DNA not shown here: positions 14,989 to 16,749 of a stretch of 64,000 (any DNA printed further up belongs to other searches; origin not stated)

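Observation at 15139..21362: Operon macro-pyrF-(REC-GGDEF-degenerate GGDEF/EAL)-(REC-RsbU-type PP2C)-486-aa unknown next to the origin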

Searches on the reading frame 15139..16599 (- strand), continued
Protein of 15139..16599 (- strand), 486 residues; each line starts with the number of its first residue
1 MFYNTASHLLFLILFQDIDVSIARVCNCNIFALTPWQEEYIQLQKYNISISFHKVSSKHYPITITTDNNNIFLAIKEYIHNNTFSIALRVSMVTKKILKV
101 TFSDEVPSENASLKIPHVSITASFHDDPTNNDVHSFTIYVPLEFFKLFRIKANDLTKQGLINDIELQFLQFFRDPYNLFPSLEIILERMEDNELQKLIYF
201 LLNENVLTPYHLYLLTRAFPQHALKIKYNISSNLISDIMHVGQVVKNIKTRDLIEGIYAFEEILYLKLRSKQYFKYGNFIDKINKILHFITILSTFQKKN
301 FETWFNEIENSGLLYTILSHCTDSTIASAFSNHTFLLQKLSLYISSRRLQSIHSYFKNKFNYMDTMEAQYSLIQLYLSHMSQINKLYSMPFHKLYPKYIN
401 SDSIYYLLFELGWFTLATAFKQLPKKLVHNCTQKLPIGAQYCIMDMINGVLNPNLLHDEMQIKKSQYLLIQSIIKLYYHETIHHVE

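Call 59: search_protein_families(library=pfam, proteins=[L029:1952-3160:+, L029:3157-3867:+, L029:3877-4944:+, L029:4960-5886:+, L029:5898-6860:+, L029:6922-7680:+, L029:9198-10304:+, L016:1269-1772:+, L016:1742-2707:+, L027:6867-7670:+], max_evalue=0.001)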
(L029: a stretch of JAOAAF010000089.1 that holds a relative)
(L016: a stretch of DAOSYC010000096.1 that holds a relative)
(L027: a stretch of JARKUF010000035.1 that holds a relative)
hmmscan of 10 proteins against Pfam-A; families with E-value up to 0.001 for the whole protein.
L029:1952-3160:+ (402 aa): 4 families
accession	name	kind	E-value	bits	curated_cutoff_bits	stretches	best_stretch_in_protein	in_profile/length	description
PF00441.29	Acyl-CoA_dh_1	-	2.1e-36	125.7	22.4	1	241-394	1-150/150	Acyl-CoA dehydrogenase, C-terminal domain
PF02771.21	Acyl-CoA_dh_N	-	2.6e-18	66.9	22.9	1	8-125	2-113/113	Acyl-CoA dehydrogenase, N-terminal domain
PF02770.24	Acyl-CoA_dh_M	-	5.3e-18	65.4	33.3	1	129-229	1-97/97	Acyl-CoA dehydrogenase, middle domain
PF08028.16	Acyl-CoA_dh_2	-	3.4e-15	57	22.7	1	257-381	2-132/134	Acyl-CoA dehydrogenase, C-terminal domain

L029:3157-3867:+ (236 aa): 3 families
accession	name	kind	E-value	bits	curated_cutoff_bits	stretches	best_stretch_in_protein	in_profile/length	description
PF00440.29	TetR_N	-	4.3e-13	49.3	24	1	51-95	1-45/47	Bacterial regulatory proteins, tetR family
PF17932.6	TetR_C_24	-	1.1e-08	35.7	26.4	1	121-228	6-111/114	Tetracyclin repressor-like, C-terminal domain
PF21303.2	TetR_C_39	-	0.00017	22.5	27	0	156-215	23-83/92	Tetracyclin repressor-like, C-terminal domain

L029:3877-4944:+ (355 aa): 1 family
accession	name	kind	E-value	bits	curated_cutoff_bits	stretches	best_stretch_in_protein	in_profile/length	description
PF01636.29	APH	-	7.1e-52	177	23.2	1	38-264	2-220/239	Phosphotransferase enzyme family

L029:4960-5886:+ (308 aa): 2 families
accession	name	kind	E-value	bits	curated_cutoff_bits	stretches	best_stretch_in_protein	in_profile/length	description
PF02737.24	3HCDH_N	-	1.8e-43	149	22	1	8-186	1-179/180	3-hydroxyacyl-CoA dehydrogenase, NAD binding domain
PF00725.27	3HCDH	-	1.8e-23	83.3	22.1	1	190-287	1-97/97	3-hydroxyacyl-CoA dehydrogenase, C-terminal domain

L029:5898-6860:+ (320 aa): 3 families
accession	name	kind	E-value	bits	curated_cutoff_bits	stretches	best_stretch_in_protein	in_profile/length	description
PF00561.26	Abhydrolase_1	-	1.1e-14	55.2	25.8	1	64-176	2-109/245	alpha/beta hydrolase fold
PF12146.15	Hydrolase_4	-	1.8e-09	37.7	27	1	60-177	2-117/239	Serine aminopeptidase, S33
PF12697.13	Abhydrolase_6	-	1.2e-07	33.1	26.3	1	65-193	1-115/217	Alpha/beta hydrolase family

L029:6922-7680:+ (252 aa): 5 families
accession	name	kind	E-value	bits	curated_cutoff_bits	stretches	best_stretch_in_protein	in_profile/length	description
PF13561.12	adh_short_C2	-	2.8e-67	227.2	27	1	14-249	1-234/236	Enoyl-(Acyl carrier protein) reductase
PF00106.31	adh_short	-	2.3e-53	181.1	26.6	1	8-198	1-190/195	short chain dehydrogenase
PF08659.16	KR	-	2.5e-08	34.5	22.6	1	10-164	3-156/180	KR domain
PF23441.1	SDR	-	1.2e-06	28.6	27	1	9-249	10-254/258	SDR-like rossmann domain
PF01370.27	Epimerase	-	0.00012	22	20.9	1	11-173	2-158/240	NAD dependent epimerase/dehydratase family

L029:9198-10304:+ (368 aa): 0 families

L016:1269-1772:+ (167 aa): 1 family
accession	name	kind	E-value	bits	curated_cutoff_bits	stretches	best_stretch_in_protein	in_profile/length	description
PF01399.33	PCI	-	3.1e-07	30.9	22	1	74-123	29-78/84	PCI domain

L016:1742-2707:+ (321 aa): 2 families
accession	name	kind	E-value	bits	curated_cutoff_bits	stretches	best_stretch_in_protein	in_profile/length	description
PF01476.26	LysM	-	3.8e-11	43.2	20.9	1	270-318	1-43/43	LysM domain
PF14229.12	DUF4332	-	7.9e-05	23.3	23.2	0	34-85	48-96/122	Domain of unknown function (DUF4332)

L027:6867-7670:+ (267 aa): 4 families
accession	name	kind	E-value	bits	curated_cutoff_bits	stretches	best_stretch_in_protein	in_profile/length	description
PF13561.12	adh_short_C2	-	7.7e-64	215.9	27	1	31-264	5-234/236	Enoyl-(Acyl carrier protein) reductase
PF00106.31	adh_short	-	1.6e-53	181.6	26.6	1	23-215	1-192/195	short chain dehydrogenase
PF08659.16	KR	-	6.6e-10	39.6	22.6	1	26-176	4-153/180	KR domain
PF23441.1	SDR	-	3e-06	27.3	27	1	24-264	9-254/258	SDR-like rossmann domain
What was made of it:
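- Nine loci place the gene after a fatty-acid-type operon with no signalling gene nearby (call 59).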

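Call 61: predict_structure(alignment_id=A2)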
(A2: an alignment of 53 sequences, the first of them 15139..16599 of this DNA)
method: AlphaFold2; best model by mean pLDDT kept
length: 486 residues; sequences in the alignment: 53
mean_pLDDT: 88.1   pTM: 0.86
mean pLDDT of the five models: 88.1, 87.6, 87.4, 87.0, 85.8
residues with pLDDT >= 90: 304; 70-90: 143; 50-70: 35; < 50: 4
segments of 3 or more residues with pLDDT < 50: none
pLDDT, mean of each block of 10 residues (from residue 1): 80 94 88 92 93 85 95 96 95 94 74 79 79 89 93 64 92 92 94 91 87 93 95 95 89 91 85 81 90 90 95 93 95 91 93 91 93 89 75 74 89 93 89 92 89 68 91 84 66
secondary structure, 60 per line:
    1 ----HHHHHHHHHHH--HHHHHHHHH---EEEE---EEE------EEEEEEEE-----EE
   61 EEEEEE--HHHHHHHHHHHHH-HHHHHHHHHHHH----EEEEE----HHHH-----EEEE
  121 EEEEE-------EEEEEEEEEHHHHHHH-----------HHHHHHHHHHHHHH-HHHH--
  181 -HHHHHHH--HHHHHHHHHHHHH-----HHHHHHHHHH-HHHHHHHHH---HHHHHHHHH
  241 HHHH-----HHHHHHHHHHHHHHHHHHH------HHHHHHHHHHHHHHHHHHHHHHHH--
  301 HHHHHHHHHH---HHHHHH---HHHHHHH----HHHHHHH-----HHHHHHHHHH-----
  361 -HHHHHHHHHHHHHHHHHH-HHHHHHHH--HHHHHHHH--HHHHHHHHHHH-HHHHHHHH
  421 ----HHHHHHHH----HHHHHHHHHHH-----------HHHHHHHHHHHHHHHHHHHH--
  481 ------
elements in order: H5-15 H18-26 E30-33 E37-39 E46-53 E59-66 H69-81 H83-94 E99-103 H108-111 E117-125 E133-141 H142-148 H160-173 H175-178 H182-188 H191-203 H209-218 H220-228 H232-244 H250-268 H275-298 H301-310 H314-319 H323-329 H334-340 H346-355 H362-379 H381-388 H391-398 H401-411 H413-420 H425-432 H437-447 H459-478
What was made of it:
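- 16132..16599 (-): 486-aa protein, aa 1-156: alpha/beta domain with the CheC/CheX/FliM-middle fold. Model pLDDT is 88 (call 61).
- On FliM: The protein starts directly with the folded domain (call 61).
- AF2 model with 53 sequences has pLDDT 88.1 and pTM 0.86 (call 61).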

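Call 63: search_protein_families(library=pfam, proteins=[L015:4617-6554:-, L023:4344-6233:-, L028:5642-7552:-, L015:9830-10429:-, L015:10475-11482:-, L015:11479-12342:-, L028:10310-11962:+, L038:11614-12684:+, L020:5072-6052:+, L031:2527-6141:+], max_evalue=0.001)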
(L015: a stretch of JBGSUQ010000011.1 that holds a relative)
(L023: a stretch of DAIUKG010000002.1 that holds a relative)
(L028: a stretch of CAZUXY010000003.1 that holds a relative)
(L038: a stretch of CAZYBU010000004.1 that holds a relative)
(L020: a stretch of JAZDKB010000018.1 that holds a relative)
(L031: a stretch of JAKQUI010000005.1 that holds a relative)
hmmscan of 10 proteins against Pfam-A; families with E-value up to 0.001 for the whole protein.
L015:4617-6554:- (645 aa): 2 families
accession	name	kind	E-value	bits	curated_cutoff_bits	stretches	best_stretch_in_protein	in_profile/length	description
PF04055.27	Radical_SAM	-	9.6e-17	62.1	29.5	1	202-361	2-165/166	Radical SAM superfamily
PF02310.24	B12-binding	-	3.6e-08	33.7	32.1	1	73-147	42-117/121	B12 binding domain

L023:4344-6233:- (629 aa): 2 families
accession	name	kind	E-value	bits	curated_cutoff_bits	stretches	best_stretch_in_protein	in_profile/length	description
PF04055.27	Radical_SAM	-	2.6e-22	80.2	29.5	1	185-342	1-165/166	Radical SAM superfamily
PF02310.24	B12-binding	-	5.1e-08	33.2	32.1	1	55-129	40-115/121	B12 binding domain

L028:5642-7552:- (636 aa): 2 families
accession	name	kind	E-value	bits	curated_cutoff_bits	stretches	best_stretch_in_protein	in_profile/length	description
PF04055.27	Radical_SAM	-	4.7e-25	89.1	29.5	1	186-345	1-165/166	Radical SAM superfamily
PF02310.24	B12-binding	-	3.2e-08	33.9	32.1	1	58-129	42-114/121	B12 binding domain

L015:9830-10429:- (199 aa): 1 family
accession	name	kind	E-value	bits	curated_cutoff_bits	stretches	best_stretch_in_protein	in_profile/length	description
PF13472.12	Lipase_GDSL_2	-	1.2e-13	52.4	32.9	1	18-181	3-178/178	GDSL-like Lipase/Acylhydrolase family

L015:10475-11482:- (335 aa): 2 families
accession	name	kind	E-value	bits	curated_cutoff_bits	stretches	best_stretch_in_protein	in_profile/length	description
PF00293.34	NUDIX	-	4.3e-21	75.8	21.1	1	42-157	5-129/134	NUDIX domain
PF14815.12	NUDIX_4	-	4.8e-05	23.6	35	1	46-101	4-55/113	NUDIX domain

L015:11479-12342:- (287 aa): 6 families
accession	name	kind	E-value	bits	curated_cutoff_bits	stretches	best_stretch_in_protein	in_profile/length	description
PF13847.12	Methyltransf_31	-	2.7e-10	40.5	27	1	50-167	3-123/145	Methyltransferase domain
PF08241.18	Methyltransf_11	-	2.9e-10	41.1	21.2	1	55-150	1-94/95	Methyltransferase domain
PF13649.12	Methyltransf_25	-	8e-10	39.7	27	1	54-147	1-97/97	Methyltransferase domain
PF13489.12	Methyltransf_23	-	5.5e-08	33.2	27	1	48-193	20-151/164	Methyltransferase domain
PF01209.24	Ubie_methyltran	-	0.00024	21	20.1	1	45-160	42-160/233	ubiE/COQ5 methyltransferase family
PF08242.18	Methyltransf_12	-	0.00054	21.1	30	0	55-149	1-98/98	Methyltransferase domain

L028:10310-11962:+ (550 aa): 18 families
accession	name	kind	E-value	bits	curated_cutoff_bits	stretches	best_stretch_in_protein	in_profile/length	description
PF00515.34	TPR_1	-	5.9e-40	133.9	27.8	5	334-366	2-34/34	Tetratricopeptide repeat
PF07719.23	TPR_2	-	4.9e-35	117.2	27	3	334-365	2-33/34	Tetratricopeptide repeat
PF13414.12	TPR_11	-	2.1e-33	114.2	26.8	2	411-446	4-39/42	TPR repeat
PF13431.12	TPR_17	-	4.3e-30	101.9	24.4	1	291-311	3-23/34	Tetratricopeptide repeat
PF13181.12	TPR_8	-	8.1e-30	100.9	25.7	2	334-365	2-33/34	Tetratricopeptide repeat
PF13432.12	TPR_16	-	3.9e-21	75.6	32.7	2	339-401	3-65/65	Tetratricopeptide repeat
PF14559.12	TPR_19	-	4.7e-21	75.3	25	1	344-400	2-58/68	Tetratricopeptide repeat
PF13424.12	TPR_12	-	3e-20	72.6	30.1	3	473-533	7-74/77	Tetratricopeptide repeat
PF13428.12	TPR_14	-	8.4e-19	66.6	23.5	0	407-443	7-43/44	Tetratricopeptide repeat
PF13176.12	TPR_7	-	9.9e-18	63.1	27.9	1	471-496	1-28/36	Tetratricopeptide repeat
PF13174.12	TPR_6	-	7.4e-14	51.8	26.3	0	370-399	3-32/33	Tetratricopeptide repeat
PF13374.12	TPR_10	-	2.2e-13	50.2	27.5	0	471-497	4-30/42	Tetratricopeptide repeat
PF23914.1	TPR_CcmH_CycH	-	2.7e-08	34.2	42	0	405-495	54-147/158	Cytochrome c-type biogenesis protein H TPR domain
PF03783.19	CsgG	-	6.1e-07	29.4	20.8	1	26-116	10-106/210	Curli production assembly/transport component CsgG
PF13371.12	TPR_9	-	8e-07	29.4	35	0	377-434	5-62/73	Tetratricopeptide repeat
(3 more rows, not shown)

L038:11614-12684:+ (356 aa): 2 families
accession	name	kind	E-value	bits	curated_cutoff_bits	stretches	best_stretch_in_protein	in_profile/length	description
PF19077.6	Big_13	-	9.7e-05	23.2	27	0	307-344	66-102/102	Bacterial Ig-like domain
PF13750.12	Big_3_3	-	0.00019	21.6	27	0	229-268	19-59/157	Bacterial Ig-like domain (group 3)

L020:5072-6052:+ (326 aa): 2 families
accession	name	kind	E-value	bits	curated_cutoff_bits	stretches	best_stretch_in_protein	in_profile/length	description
PF13174.12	TPR_6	-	7.8e-06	26.7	26.3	0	265-291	2-28/33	Tetratricopeptide repeat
PF13424.12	TPR_12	-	0.00052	20.6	30.1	0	75-102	46-73/77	Tetratricopeptide repeat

L031:2527-6141:+ (1204 aa): 2 families
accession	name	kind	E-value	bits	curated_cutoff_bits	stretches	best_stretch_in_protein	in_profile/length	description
PF12970.12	DUF3858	-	3.4e-06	27.6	27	1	1108-1201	24-115/116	Domain of Unknown Function with PDB structure (DUF3858)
PF24575.1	TPR_Slam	-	4e-05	24.4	35.2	0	342-382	59-100/104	Surface lipoprotein assembly modifier, N-terminal TPR repeats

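Call 64: search_protein_families(library=pfam, alignment_id=A2, max_evalue=1)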
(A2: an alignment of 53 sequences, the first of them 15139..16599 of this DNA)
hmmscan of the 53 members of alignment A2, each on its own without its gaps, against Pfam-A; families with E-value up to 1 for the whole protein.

A. member 1, window:15139-16599:- (486 aa): 0 families

B. families by the number of members that match (of 53 scanned): 40 families (the first 25 are shown)
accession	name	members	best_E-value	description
PF01706.21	FliG_C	24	6.7e-08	FliG C-terminal domain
PF07697.16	7TMR-HDED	24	1.7e-05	7TM-HD extracellular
PF24614.1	Tf2-1_C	2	0.035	Transposon Tf2-1 polyprotein, C-terminal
PF09949.15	APP1_cat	1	0.0016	Phosphatidate phosphatase APP1, catalytic domain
PF17708.6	Gasdermin_C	1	0.014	Gasdermin PUB domain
PF03048.19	Herpes_UL92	1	0.017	UL92 family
PF08074.17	CHDCT2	1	0.022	CHDCT2 (NUC038) domain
PF22381.2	Staph_reg_Sar_Rot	1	0.022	Transcriptional regulator SarA/Rot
PF15201.11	Rod_cone_degen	1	0.028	Progressive rod-cone degeneration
PF20755.2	DUF6834_C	1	0.031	Domain of unknown function (DUF6834), C-terminal domain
PF08625.16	Utp13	1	0.035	Utp13 specific WD40 associated domain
PF14536.11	DUF4441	1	0.036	Domain of unknown function (DUF4441)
PF00702.32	Hydrolase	1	0.037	haloacid dehalogenase-like hydrolase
PF21590.2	AP5B1_C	1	0.039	AP5B1, C-terminal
PF17727.6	CtsR_C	1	0.039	CtsR C-terminal dimerization domain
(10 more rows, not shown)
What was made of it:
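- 15142..15414 (-): 486-aa protein, aa 396-486: FliG_C-like domain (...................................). Pfam FliG_C matches 24 of 53 family members (call 64).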

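Call 66: search_protein_families(library=pfam, proteins=[P0013, P0014, P0015, P0016, P0018, P0020, P0022, P0023, P0024, P0028], max_evalue=0.1)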
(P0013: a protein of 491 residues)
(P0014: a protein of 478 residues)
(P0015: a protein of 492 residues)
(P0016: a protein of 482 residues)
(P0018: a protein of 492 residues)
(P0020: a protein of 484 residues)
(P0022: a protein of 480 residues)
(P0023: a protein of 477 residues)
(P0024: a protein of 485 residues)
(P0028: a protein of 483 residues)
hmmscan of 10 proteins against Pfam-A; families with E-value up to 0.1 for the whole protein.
P0013 (491 aa): 4 families
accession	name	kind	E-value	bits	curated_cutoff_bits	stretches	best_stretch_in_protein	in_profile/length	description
PF09949.15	APP1_cat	-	0.0016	18.9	27.1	1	292-396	16-120/154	Phosphatidate phosphatase APP1, catalytic domain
PF08074.17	CHDCT2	-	0.022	15.2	27.7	1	36-127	17-105/146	CHDCT2 (NUC038) domain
PF07697.16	7TMR-HDED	-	0.026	15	27.6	1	302-477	71-188/224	7TM-HD extracellular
PF11794.13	HpaB_N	-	0.058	13.4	35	1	231-340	59-165/270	4-hydroxyphenylacetate 3-hydroxylase N terminal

P0014 (478 aa): 2 families
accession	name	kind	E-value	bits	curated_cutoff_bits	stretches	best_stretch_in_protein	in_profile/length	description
PF07697.16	7TMR-HDED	-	0.011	16.2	27.6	1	244-459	66-183/224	7TM-HD extracellular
PF17727.6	CtsR_C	-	0.039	14.6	23.8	0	170-216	4-51/72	CtsR C-terminal dimerization domain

P0015 (492 aa): 3 families
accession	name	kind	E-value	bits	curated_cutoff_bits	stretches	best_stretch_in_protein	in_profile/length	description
PF07697.16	7TMR-HDED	-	1.7e-05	25.3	27.6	1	196-474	53-183/224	7TM-HD extracellular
PF01706.21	FliG_C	-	0.021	15.5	23.3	0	407-491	28-108/108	FliG C-terminal domain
PF10057.14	MpsC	-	0.078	13.5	23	0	72-113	8-50/111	Na+-translocating membrane potential-generating system (MpsC)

P0016 (482 aa): 1 family
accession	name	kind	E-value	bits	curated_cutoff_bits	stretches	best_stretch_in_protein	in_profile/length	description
PF01786.24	AOX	-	0.082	13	22.7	0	370-408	71-110/216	Alternative oxidase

P0018 (492 aa): 2 families
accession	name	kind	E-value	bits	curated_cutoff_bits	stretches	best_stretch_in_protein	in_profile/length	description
PF07697.16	7TMR-HDED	-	0.02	15.3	27.6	0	222-473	41-182/224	7TM-HD extracellular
PF00216.26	Bac_DNA_binding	-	0.095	13.4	22.4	0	236-279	5-48/90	Bacterial DNA-binding protein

P0020 (484 aa): 1 family
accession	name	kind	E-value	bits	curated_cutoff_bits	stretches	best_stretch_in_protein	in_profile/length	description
PF07697.16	7TMR-HDED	-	0.016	15.6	27.6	1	296-470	131-188/224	7TM-HD extracellular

P0022 (480 aa): 1 family
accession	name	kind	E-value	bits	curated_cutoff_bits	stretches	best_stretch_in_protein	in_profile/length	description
PF07697.16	7TMR-HDED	-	0.028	14.8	27.6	1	305-470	66-191/224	7TM-HD extracellular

P0023 (477 aa): 3 families
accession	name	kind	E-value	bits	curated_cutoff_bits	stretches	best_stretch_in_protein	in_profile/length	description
PF07697.16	7TMR-HDED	-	6.5e-05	23.5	27.6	1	290-459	71-183/224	7TM-HD extracellular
PF03048.19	Herpes_UL92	-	0.017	15.4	21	1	215-320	53-157/191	UL92 family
PF20755.2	DUF6834_C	-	0.031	15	27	1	118-159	25-66/129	Domain of unknown function (DUF6834), C-terminal domain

P0024 (485 aa): 1 family
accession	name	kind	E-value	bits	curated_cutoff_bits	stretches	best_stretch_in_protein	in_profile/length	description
PF07697.16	7TMR-HDED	-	0.0085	16.5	27.6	1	337-472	89-189/224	7TM-HD extracellular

P0028 (483 aa): 1 family
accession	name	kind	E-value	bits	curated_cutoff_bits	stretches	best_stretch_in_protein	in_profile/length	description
PF07697.16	7TMR-HDED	-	0.018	15.5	27.6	1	353-469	99-188/224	7TM-HD extracellular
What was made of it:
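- Tried and rejected: I judge them motif noise rather than homology (calls 64, 66).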
